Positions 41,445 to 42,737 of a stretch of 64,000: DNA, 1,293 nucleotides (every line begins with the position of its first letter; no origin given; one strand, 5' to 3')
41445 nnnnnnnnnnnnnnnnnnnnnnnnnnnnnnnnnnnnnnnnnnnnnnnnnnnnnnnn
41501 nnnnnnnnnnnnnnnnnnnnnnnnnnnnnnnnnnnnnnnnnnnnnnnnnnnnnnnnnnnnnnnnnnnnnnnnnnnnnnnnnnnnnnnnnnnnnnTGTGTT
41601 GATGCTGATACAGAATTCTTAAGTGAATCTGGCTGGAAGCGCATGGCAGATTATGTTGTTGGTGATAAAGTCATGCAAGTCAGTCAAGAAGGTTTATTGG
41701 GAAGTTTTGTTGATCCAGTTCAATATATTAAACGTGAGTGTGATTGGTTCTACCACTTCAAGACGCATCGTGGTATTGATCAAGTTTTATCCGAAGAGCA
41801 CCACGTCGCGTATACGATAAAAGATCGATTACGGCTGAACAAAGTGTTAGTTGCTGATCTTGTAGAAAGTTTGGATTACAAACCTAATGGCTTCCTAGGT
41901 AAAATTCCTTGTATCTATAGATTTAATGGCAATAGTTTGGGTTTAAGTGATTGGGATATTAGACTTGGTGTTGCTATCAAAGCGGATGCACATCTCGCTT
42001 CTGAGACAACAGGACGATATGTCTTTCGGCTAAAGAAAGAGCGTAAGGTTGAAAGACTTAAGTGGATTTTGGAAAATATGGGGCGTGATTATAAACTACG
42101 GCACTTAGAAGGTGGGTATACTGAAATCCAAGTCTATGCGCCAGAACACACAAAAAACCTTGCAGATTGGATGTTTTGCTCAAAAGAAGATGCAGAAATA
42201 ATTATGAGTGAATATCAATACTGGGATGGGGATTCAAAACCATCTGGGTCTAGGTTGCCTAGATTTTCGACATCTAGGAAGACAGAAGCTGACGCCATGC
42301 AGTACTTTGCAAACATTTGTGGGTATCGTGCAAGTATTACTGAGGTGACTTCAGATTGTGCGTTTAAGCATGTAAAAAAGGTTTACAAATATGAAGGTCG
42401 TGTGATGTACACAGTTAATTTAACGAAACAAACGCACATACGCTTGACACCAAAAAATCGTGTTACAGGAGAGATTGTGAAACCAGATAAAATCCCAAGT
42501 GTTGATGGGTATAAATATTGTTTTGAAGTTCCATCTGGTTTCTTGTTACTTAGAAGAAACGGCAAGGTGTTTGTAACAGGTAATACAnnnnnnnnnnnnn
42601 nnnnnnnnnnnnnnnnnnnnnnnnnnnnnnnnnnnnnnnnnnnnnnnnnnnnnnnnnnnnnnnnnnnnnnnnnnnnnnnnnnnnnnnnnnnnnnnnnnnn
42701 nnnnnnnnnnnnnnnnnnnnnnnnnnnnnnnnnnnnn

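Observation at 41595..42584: Intein with an endonuclease domain splitting the Walker A P-loop of PhoH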

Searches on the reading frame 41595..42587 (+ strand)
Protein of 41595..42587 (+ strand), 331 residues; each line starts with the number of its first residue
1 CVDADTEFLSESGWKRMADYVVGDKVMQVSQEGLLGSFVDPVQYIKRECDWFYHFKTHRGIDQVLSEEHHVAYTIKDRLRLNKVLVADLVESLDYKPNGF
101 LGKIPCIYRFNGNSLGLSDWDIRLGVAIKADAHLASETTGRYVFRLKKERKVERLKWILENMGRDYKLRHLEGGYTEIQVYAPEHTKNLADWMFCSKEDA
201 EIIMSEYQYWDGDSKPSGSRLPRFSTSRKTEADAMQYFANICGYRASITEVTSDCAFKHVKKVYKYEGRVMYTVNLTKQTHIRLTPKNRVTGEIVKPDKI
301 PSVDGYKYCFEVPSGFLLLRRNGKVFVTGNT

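Call 3: search_protein_families(library=pfam, proteins=[window:41595-42584:+], max_evalue=1)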
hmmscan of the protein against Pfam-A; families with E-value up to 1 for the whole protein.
window:41595-42584:+ (330 aa): 0 families

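Call 4: search_protein_families(library=ncbifam, proteins=[window:41595-42584:+], max_evalue=1)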
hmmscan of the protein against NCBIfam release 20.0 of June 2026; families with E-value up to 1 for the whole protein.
window:41595-42584:+ (330 aa): 1 family
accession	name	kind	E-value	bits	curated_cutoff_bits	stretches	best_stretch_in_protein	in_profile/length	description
NF053548.1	violacein_VioC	equivalog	0.029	13.5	760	1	192-240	318-363/429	NADP-dependent violacein biosynthesis oxygenase VioC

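Call 5: search_protein_families(library=phrogs, proteins=[window:41595-42584:+], max_evalue=0.01)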
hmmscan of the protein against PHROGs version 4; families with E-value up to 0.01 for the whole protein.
window:41595-42584:+ (330 aa): 2 families
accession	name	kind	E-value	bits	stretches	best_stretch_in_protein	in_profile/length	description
phrog_32482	-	other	3.5e-241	802.9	1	1-330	76-405/589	PhoH-like phosphate starvation-inducible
phrog_12229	-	DNA, RNA and nucleotide metabolism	4.2e-09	36.4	1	1-330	149-471/577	ribonucleotide reductase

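Call 7: search_solved_structures(query=window:41595-42587:+, max_evalue=10, show_alignments=3)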
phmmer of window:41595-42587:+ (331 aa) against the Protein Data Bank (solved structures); distinct sequences matched with E-value up to 10: 3.
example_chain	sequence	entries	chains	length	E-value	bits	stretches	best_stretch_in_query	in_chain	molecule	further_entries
5hvq_C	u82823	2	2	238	0.26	13.8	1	2-110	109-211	Non-structural maintenance of chromosomes element 1 homolog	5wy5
9lwi_F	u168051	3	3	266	0.33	13.4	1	2-110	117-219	Non-structural maintenance of chromosomes element 1 homolog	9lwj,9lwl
6zgq_A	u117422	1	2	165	0.39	13.2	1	6-75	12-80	AceL NrdHF-1-1 Intein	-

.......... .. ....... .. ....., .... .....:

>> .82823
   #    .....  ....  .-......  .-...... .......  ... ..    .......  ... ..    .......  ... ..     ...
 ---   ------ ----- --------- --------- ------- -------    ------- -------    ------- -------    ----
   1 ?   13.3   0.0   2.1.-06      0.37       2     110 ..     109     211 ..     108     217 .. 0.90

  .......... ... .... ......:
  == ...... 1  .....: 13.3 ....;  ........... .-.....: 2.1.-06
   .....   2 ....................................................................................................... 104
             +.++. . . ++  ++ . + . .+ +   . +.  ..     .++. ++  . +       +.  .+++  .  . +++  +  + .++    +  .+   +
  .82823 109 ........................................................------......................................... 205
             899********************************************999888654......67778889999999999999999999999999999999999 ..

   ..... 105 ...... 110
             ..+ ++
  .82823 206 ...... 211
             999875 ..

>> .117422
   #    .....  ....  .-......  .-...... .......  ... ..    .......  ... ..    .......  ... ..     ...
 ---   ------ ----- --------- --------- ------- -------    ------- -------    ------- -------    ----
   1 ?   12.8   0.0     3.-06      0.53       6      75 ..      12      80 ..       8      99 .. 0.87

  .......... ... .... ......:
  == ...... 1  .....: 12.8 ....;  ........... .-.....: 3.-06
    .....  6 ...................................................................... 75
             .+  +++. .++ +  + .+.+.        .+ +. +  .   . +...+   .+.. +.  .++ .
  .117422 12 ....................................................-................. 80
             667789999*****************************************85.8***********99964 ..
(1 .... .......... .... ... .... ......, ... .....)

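Call 12: find_homologous_proteins(query=window:41595-42584:+, max_evalue=0.001)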
Query window:41595-42584:+ (330 aa): 16 proteins with E <= 0.001 among 821 candidates.
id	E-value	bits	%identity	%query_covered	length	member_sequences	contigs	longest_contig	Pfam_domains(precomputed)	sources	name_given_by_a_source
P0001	8.0e-108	379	54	100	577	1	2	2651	PF02562.23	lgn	-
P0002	1.0e-98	349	62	76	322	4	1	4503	-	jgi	jgi:hypothetical protein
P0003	5.4e-96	340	52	100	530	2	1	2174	PF02562.23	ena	-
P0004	3.8e-88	314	47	100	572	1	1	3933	PF02562.23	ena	-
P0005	1.3e-81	293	48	100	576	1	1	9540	PF02562.23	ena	-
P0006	1.5e-69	253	43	100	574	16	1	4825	PF13245.13,PF02562.23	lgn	-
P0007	1.6e-66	243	41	100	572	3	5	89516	PF02562.23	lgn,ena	-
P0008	9.1e-65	237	42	100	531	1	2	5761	PF02562.23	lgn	-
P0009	2.7e-46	177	42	82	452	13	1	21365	PF02562.23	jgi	jgi:hypothetical protein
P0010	3.9e-46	176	35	100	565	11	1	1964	PF01695.24,PF00308.25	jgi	jgi:DNA replication protein DnaC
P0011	3.9e-42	163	33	100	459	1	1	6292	-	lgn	-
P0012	7.0e-22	96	30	100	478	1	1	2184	-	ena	-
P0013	7.1e-20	90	26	67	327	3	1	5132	-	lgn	-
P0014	9.7e-16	76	36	58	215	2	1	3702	-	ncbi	-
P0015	7.5e-11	60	27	100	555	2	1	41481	PF00149.34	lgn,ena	-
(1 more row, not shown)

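Call 30: predict_structure(alignment_id=A3)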
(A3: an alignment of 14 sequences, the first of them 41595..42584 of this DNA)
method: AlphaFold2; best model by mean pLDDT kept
length: 330 residues; sequences in the alignment: 14
mean_pLDDT: 89.3   pTM: 0.87
mean pLDDT of the five models: 89.3, 88.2, 88.2, 87.4, 86.9
residues with pLDDT >= 90: 242; 70-90: 60; 50-70: 15; < 50: 13
segments of 3 or more residues with pLDDT < 50: 255-259, 262-267
pLDDT, mean of each block of 10 residues (from residue 1): 97 96 96 95 97 89 94 81 94 82 93 95 96 91 94 96 96 95 93 96 89 54 87 96 93 56 53 90 86 89 97 96 92
secondary structure, 60 per line:
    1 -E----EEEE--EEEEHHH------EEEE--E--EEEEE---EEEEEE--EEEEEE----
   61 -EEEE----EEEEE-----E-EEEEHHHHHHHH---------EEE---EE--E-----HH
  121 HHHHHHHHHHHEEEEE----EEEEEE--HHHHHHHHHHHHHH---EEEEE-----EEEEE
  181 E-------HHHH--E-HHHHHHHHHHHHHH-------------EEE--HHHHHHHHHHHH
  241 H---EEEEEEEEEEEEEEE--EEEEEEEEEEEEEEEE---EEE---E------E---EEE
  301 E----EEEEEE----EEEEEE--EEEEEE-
elements in order: E7-10 E13-16 E26-29 E35-39 E43-48 E51-56 E62-65 E70-74 E82-85 H86-93 E103-105 H119-131 E132-136 E141-146 H149-162 E166-170 E176-181 H189-192 H197-210 E224-226 H229-241 E245-259 E262-277 E281-283 E298-301 E306-311 E316-321 E324-329

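Call 33: search_protein_representatives(alignment_id=A3)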
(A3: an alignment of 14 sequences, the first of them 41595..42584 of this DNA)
Query: 14 sequences, 326 profile positions. Proteins with E-value up to 0.001 (for the whole library): 15180; up to 1e-10: 9479; up to 1e-30: 2058. The best 150 are listed.
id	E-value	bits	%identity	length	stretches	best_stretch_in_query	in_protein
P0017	2.8e-152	523.2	-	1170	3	1-326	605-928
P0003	3.5e-141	486.7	-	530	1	1-326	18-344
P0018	2.1e-135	467.8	-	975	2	1-326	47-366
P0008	2.0e-132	458.0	-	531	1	1-326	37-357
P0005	8.6e-127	439.4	-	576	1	1-326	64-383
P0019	3.2e-126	437.6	-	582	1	1-326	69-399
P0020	1.7e-124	431.9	-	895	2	1-326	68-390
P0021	8.7e-123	426.3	-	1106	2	1-326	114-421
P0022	2.4e-122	424.8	-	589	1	1-326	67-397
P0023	1.7e-120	418.8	-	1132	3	1-326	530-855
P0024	5.8e-120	417.0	-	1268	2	1-326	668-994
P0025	1.1e-110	386.5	-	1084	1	1-326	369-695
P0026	4.6e-110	384.5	-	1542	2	1-326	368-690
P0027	5.4e-110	384.3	-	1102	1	1-326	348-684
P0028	3.2e-109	381.7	-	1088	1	1-326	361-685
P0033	5.2e-107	374.4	-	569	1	1-326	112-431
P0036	1.8e-105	369.4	-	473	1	1-326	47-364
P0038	8.8e-105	367.1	-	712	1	1-326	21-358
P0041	7.5e-104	364.1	-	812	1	1-326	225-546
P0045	1.1e-103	363.5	-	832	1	1-326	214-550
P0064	1.2e-101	356.9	-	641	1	1-326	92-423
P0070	3.2e-100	352.1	-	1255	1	1-326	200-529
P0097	1.7e-97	343.2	-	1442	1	1-326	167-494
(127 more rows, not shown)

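Call 34: fold_search(model_id=the predicted structure, library=pdb)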
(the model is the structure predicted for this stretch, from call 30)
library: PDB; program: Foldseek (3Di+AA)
matches with E <= 10: 1038; with E <= 0.001: 56
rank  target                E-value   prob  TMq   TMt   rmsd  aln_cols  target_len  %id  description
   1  7qsu                  7.6e-12  1.00  0.57  0.53   8.6       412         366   14  Crystal structure of homing endonuclease-associated TliVMA intein (C1A, d333-339) (released 2022-03-30)
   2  7qst                  3.2e-11  1.00  0.56  0.52   8.7       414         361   12  Crystal structure of homing endonuclease-associated PhoVMA intein (C1A) (released 2022-03-30)
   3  1vde_A                7.5e-11  1.00  0.53  0.43  11.3       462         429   11  PI-SCEI, A HOMING ENDONUCLEASE WITH PROTEIN SPLICING ACTIVITY (released 1998-04-08)
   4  1vde_B                3.2e-10  1.00  0.50  0.40  11.5       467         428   12  PI-SCEI, A HOMING ENDONUCLEASE WITH PROTEIN SPLICING ACTIVITY (released 1998-04-08)
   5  7qss                  3.8e-10  1.00  0.60  0.48   7.1       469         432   12  Crystal structure of homing endonuclease-associated TliVMA intein (C1A) (released 2022-03-30)
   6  1lws_A                7.9e-10  1.00  0.54  0.44  11.1       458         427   12  Crystal structure of the intein homing endonuclease PI-SceI bound to its recognition sequence (released 2002-09-27)
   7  1ef0_A                9.9e-10  1.00  0.51  0.41  11.7       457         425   11  CRYSTAL STRUCTURE OF PI-SCEI MINIPRECURSOR (released 2000-06-07)
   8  1jva_B                7.8e-09  1.00  0.52  0.42  11.1       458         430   11  CRYSTAL STRUCTURE OF THE VMA1-DERIVED ENDONUCLEASE BEARING THE N AND C EXTEIN PROPEPTIDES (released 2002-08-29)
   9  1dq3                  9.3e-09  1.00  0.49  0.37   7.1       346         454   13  CRYSTAL STRUCTURE OF AN ARCHAEAL INTEIN-ENCODED HOMING ENDONUCLEASE PI-PFUI (released 2000-07-05)
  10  1dfa                  2.1e-08  1.00  0.50  0.42  10.7       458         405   12  CRYSTAL STRUCTURE OF PI-SCEI IN C2 SPACE GROUP (released 1999-12-08)
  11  1jva_A                5.8e-08  1.00  0.52  0.42  11.4       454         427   10  CRYSTAL STRUCTURE OF THE VMA1-DERIVED ENDONUCLEASE BEARING THE N AND C EXTEIN PROPEPTIDES (released 2002-08-29)
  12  1um2_B                6.9e-08  1.00  0.55  0.45  11.2       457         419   11  Crystal Structure of the Vma1-Derived Endonuclease with the Ligated Extein Segment (released 2004-09-22)
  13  1lwt_A                9.2e-08  1.00  0.53  0.41  12.4       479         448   10  Crystal structure of the intein homing endonuclease PI-SceI bound to its substrate DNA (Ca2+ free) (released 2002-09-27)
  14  1ef0_B                1.5e-07  1.00  0.49  0.43  11.7       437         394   11  CRYSTAL STRUCTURE OF PI-SCEI MINIPRECURSOR (released 2000-06-07)
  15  1um2_A                2.9e-07  1.00  0.50  0.42  12.3       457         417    9  Crystal Structure of the Vma1-Derived Endonuclease with the Ligated Extein Segment (released 2004-09-22)
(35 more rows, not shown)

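Call 46: search_solved_structures(query=A3, max_evalue=1, show_alignments=4)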
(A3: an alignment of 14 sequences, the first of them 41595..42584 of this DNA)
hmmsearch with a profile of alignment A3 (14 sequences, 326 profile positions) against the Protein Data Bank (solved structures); distinct sequences matched with E-value up to 1: 4.
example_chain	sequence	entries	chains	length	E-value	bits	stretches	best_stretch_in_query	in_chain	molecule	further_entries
6zgq_A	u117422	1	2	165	7.8e-10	41.9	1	6-119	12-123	AceL NrdHF-1-1 Intein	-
7cfv_A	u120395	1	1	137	4.2e-05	26.3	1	7-76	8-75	Spl DnaX mini-intein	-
2dch_X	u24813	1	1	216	0.54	12.8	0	127-181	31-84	putative homing endonuclease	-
8rd8_Dm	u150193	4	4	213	0.91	12.1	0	133-180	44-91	Small ribosomal subunit protein uS4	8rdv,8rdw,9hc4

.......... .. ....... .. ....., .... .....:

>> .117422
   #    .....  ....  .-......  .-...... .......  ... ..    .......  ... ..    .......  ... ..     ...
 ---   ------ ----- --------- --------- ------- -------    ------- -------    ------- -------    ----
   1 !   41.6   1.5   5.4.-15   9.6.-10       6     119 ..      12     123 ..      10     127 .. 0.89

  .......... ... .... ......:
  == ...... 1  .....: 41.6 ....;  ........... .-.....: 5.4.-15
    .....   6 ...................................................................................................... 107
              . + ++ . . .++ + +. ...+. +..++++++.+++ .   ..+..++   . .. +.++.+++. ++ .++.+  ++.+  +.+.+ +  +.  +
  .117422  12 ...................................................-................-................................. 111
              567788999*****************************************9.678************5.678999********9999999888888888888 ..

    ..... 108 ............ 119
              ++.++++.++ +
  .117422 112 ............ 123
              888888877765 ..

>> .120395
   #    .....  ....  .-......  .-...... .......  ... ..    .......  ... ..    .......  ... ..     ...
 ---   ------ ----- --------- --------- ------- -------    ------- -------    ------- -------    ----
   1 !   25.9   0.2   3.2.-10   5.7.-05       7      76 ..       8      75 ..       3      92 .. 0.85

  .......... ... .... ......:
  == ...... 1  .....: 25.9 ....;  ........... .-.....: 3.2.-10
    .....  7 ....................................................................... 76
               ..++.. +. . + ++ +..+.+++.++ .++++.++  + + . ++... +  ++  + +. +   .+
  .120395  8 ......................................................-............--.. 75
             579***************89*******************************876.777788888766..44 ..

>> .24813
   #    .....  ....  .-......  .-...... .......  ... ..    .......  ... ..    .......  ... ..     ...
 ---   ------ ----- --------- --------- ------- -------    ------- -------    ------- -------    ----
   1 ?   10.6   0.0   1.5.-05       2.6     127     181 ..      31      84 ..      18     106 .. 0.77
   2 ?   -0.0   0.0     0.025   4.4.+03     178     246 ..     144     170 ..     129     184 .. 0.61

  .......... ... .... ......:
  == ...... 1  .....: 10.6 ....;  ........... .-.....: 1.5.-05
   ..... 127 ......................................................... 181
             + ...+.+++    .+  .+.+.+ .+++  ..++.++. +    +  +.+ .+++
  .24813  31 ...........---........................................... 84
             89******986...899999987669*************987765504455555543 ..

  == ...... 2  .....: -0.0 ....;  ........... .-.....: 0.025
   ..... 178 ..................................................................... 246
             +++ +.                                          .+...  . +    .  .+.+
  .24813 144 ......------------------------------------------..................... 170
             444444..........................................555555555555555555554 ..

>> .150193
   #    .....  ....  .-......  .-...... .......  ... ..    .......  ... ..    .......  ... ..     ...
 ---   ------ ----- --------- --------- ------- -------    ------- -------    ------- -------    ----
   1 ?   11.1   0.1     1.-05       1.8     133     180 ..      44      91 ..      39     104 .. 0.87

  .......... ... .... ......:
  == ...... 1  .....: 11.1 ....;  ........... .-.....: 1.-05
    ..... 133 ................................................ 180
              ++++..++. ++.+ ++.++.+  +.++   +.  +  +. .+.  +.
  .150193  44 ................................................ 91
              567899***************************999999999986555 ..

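Call 57: search_dna_similar(query=window:41595-42584:+, collection=phages, mode=protein, max_rows=60, max_evalue=0.00001, rows=spread)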
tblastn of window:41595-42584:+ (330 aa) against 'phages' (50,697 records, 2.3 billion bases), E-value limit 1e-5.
Records with a match: 193; places in all: 198; records where one place covers at least 80% of the query: 192.
Best place of each record, by identity: 95-99% 3; <60% 190.
By first word of the organism name: Vibrio 80; Staphylococcus 44; Mycobacterium 14; Pseudomonas 11; Escherichia 10; Enterocloster 6; Bacillus 6; Salmonella 6; Acinetobacter 3; Tenacibaculum 3; and 7 more.
By host as written in the record: - 84; Staphylococcus aureus 16; Mycobacterium smegmatis mc2 155 14; Pseudomonas syringae pv. porri LMG 28495 8; Vibrio crassostreae 7; Escherichia coli 5; Staphylococcus carnosus TM300 5; Staphylococcus aureus (phage propagation strain 47) 4; and 30 more.
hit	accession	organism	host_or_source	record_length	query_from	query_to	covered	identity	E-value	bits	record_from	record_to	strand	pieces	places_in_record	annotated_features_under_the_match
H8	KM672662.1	Acinetobacter phage YMC13/03/R2096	Acinetobacter baumannii YMC13/03/R2096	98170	1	330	100%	98.2%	0e+0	661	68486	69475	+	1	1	putative phosphate starvation-inducible protein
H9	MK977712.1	Corynebacterium phage Lederberg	Corynebacterium xerosis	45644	1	330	100%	33.1%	5e-38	149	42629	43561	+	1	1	59: RtcB-like RNA ligase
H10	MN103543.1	Pseudomonas phage vB_PaeM_PS119XW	-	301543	1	330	100%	31.7%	3e-30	127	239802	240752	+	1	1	RNA-2',3'-PO4:RNA-5'-OH ligase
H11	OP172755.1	Enterocloster phage CB473P1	Enterocloster bolteae DA473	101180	1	330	100%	31.3%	1e-41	160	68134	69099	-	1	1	hypothetical protein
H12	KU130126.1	Pseudomonas phage vB_PsyM_KIL1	Pseudomonas syringae pv. porri LMG 28495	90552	1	330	100%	30.9%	5e-39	152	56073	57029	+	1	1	putative DNA primase/helicase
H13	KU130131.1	Pseudomonas phage vB_PsyM_KIL3b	Pseudomonas syringae pv. porri LMG 28495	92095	1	330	100%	30.9%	5e-39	152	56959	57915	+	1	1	putative DNA primase/helicase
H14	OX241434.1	Vibrio phage 168E36-1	Seawater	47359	1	330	100%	30.7%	7e-22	102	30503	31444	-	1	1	putative AAA family ATPase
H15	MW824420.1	Vibrio phage 38E33.6a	Vibrio crassostreae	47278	1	330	100%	30.7%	8e-22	102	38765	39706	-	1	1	putative DNA helicase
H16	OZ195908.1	Vibrio phage 1244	Seawater and oysters mix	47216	1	330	100%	30.7%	9e-22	102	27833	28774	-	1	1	PhoH-like phosphate starvation-inducible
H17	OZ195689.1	Vibrio phage 1223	Seawater and oysters mix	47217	1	330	100%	30.7%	9e-22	102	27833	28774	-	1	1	PhoH-like phosphate starvation-inducible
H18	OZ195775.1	Vibrio phage 1222 g1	Seawater and oysters mix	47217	1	330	100%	30.7%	9e-22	102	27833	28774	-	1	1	PhoH-like phosphate starvation-inducible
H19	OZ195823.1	Vibrio phage 1240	Seawater and oysters mix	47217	1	330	100%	30.7%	9e-22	102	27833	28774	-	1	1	PhoH-like phosphate starvation-inducible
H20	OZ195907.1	Vibrio phage 1245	Seawater and oysters mix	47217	1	330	100%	30.7%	9e-22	102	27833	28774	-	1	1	PhoH-like phosphate starvation-inducible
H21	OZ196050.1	Vibrio phage 1220 g1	Seawater and oysters mix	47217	1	330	100%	30.7%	9e-22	102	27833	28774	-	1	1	PhoH-like phosphate starvation-inducible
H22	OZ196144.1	Vibrio phage 1213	Seawater and oysters mix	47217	1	330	100%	30.7%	9e-22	102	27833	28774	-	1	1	PhoH-like phosphate starvation-inducible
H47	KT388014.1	Mycobacterium phage Turj99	Mycobacterium smegmatis mc2 155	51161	1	330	100%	26.2%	9e-10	66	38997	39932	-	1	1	intein-containing topoisomerase primase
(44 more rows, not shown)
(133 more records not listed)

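Call 61: get_annotated_region(hit=H47, flank=1500)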
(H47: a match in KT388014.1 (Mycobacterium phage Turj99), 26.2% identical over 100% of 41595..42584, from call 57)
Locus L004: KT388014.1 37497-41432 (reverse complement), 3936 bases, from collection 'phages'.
description: Mycobacterium phage Turj99, complete genome.
organism: Mycobacterium phage Turj99 (NCBI taxid 1701849)
taxonomy: Viruses; Duplodnaviria; Heunggongvirae; Uroviricota; Caudoviricetes; Fromanvirus
host: Mycobacterium smegmatis mc2 155; source: soil; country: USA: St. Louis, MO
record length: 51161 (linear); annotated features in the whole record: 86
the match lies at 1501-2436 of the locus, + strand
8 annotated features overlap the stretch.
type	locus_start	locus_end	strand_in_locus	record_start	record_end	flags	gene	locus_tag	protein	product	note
CDS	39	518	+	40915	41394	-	-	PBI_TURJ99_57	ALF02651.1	endonuclease VII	Endonuclease VII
CDS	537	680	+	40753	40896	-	-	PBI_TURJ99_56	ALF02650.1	hypothetical protein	-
CDS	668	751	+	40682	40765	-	-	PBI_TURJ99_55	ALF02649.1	hypothetical protein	-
CDS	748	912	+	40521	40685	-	-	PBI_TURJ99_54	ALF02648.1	hypothetical protein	-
CDS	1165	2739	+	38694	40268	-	-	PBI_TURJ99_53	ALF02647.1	intein-containing topoisomerase primase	Intein-containing topoisomerase primase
CDS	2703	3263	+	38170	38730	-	-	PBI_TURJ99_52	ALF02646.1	hypothetical protein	Primase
CDS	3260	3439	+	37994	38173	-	-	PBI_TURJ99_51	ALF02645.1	hypothetical protein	-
CDS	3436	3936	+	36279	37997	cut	-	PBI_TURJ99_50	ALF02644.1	phosphoesterase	-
